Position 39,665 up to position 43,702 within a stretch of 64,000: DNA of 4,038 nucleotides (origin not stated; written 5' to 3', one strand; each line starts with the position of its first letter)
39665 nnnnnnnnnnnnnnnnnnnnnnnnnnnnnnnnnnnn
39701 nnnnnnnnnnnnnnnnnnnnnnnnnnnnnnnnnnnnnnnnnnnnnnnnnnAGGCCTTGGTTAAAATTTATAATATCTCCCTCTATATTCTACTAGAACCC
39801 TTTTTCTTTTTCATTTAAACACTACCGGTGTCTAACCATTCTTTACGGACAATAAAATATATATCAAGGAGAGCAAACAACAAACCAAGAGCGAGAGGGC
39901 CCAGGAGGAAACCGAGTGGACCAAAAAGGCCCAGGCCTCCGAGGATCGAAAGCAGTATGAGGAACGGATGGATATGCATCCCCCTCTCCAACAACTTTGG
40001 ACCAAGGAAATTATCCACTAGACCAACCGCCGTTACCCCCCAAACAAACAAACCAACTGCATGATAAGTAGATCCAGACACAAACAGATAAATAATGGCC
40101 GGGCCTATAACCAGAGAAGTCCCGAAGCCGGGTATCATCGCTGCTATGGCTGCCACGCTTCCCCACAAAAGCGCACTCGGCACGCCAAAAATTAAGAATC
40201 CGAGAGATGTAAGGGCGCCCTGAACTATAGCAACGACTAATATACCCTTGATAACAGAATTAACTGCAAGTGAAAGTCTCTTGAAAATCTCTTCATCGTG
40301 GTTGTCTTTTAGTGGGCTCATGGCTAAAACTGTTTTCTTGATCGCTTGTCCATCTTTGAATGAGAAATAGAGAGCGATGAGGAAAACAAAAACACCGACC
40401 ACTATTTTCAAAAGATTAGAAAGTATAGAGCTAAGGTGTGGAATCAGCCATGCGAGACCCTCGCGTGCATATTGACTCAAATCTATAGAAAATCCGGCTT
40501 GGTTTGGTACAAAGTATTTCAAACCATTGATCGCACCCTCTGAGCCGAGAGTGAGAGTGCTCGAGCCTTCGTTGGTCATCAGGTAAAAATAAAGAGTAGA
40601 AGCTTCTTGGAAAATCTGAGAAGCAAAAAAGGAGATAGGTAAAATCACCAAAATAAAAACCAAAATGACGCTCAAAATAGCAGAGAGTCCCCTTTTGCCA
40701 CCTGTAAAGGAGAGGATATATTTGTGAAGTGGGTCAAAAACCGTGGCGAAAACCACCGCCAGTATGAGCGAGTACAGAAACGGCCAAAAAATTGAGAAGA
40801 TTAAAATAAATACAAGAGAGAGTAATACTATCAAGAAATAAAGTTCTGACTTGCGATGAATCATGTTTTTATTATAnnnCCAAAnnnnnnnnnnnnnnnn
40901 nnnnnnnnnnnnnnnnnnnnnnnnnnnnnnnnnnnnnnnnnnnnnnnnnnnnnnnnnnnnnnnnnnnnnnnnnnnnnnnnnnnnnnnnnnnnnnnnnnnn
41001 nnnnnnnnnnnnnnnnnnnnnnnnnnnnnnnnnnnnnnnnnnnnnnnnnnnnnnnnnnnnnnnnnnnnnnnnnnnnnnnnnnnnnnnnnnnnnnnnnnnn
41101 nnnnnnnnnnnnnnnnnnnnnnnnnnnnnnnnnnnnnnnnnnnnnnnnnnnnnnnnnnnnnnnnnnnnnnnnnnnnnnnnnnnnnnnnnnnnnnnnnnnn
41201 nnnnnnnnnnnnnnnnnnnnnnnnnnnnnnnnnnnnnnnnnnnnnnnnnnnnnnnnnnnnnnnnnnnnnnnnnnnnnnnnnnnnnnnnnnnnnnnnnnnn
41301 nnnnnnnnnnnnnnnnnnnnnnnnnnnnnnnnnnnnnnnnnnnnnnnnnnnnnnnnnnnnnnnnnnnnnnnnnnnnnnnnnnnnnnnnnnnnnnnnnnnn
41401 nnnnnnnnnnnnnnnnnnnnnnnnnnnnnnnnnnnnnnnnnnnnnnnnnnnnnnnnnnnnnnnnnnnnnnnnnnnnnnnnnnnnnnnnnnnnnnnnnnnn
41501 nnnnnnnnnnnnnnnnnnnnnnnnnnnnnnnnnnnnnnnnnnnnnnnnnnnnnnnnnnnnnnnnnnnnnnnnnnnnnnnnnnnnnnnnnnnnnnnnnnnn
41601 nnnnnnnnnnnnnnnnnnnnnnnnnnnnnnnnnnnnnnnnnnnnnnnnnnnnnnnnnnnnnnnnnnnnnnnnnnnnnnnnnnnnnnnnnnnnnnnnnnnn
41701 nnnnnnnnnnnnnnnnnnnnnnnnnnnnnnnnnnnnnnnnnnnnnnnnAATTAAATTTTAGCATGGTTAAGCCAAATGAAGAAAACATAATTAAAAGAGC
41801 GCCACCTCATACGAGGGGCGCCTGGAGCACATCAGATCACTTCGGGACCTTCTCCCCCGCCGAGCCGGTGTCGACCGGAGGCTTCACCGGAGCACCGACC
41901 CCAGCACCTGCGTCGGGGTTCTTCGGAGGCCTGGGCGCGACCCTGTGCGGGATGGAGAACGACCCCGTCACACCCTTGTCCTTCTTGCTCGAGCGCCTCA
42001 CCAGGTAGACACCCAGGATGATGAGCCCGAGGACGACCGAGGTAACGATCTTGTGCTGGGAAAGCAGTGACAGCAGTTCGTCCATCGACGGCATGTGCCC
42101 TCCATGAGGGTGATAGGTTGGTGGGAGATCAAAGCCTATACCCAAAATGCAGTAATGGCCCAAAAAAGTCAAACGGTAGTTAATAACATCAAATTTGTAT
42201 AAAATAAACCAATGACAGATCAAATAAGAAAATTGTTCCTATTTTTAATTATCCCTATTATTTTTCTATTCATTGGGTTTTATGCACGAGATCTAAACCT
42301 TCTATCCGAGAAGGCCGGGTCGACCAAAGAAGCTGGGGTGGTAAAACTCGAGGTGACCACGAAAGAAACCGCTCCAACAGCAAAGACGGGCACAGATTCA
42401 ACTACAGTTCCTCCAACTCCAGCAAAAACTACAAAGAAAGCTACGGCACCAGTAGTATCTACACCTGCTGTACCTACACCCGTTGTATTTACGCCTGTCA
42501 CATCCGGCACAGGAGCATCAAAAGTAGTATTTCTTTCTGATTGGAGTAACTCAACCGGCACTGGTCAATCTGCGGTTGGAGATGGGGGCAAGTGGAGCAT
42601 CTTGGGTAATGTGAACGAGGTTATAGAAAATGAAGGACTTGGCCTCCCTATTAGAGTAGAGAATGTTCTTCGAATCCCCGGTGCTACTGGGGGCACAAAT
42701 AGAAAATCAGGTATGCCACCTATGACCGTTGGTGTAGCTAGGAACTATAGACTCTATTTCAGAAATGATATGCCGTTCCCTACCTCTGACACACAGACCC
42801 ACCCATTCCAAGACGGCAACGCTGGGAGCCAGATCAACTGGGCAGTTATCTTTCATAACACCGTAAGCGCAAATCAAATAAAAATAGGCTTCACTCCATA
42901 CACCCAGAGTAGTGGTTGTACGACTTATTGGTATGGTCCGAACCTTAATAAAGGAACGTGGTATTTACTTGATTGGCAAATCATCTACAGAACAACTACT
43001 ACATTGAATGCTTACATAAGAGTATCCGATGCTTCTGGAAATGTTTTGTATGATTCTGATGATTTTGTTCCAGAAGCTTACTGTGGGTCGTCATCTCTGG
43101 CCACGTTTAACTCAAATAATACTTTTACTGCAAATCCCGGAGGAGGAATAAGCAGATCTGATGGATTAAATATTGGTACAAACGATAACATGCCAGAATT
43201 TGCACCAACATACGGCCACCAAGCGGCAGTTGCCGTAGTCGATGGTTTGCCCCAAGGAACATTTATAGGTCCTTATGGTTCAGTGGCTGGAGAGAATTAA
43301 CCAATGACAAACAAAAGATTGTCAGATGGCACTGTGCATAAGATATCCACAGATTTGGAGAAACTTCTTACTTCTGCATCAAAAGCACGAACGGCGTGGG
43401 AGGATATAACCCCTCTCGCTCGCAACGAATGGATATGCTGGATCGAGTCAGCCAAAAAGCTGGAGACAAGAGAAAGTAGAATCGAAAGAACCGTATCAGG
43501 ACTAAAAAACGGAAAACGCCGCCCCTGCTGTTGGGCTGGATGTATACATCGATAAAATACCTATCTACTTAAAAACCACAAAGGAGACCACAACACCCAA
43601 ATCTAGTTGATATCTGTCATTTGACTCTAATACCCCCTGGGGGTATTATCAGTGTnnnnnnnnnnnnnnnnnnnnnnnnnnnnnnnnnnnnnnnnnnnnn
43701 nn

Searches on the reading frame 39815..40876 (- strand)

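Call 46: search_protein_families(library=ncbifam, proteins=[window:39815-40876:-], max_evalue=0.001)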
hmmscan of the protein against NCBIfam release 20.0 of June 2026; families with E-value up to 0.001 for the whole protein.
window:39815-40876:- (353 aa): 3 families
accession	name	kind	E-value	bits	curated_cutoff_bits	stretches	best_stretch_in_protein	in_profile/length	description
TIGR02872.1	spore_ytvI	equivalog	5.2e-29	101.7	198.15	1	15-335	4-334/341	sporulation integral membrane protein YtvI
NF008216.0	PRK10983.1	equivalog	2.4e-19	69.8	305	1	13-339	14-343/370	AI-2E family transporter YdiK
NF008930.0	PRK12287.1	subfamily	5.3e-08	32.9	318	1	12-326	11-314/344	AI-2E family transporter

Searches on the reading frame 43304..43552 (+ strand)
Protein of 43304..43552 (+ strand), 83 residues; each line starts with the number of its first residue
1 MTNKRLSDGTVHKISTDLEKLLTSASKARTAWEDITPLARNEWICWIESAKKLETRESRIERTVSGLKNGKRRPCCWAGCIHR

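Call 7: search_protein_families(library=pfam, proteins=[window:43304-43552:+], max_evalue=0.01)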
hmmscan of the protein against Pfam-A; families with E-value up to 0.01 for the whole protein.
window:43304-43552:+ (83 aa): 1 family
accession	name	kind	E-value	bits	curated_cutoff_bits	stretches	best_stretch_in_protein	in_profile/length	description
PF13376.11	OmdA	-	2.2e-17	63.2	25.6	1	14-70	4-60/60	Bacteriocin-protection, YdeI or OmpD-Associated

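Call 46: search_protein_families(library=ncbifam, proteins=[window:43304-43552:+], max_evalue=0.001)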
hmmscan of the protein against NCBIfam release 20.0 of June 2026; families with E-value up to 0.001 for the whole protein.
window:43304-43552:+ (83 aa): 0 families
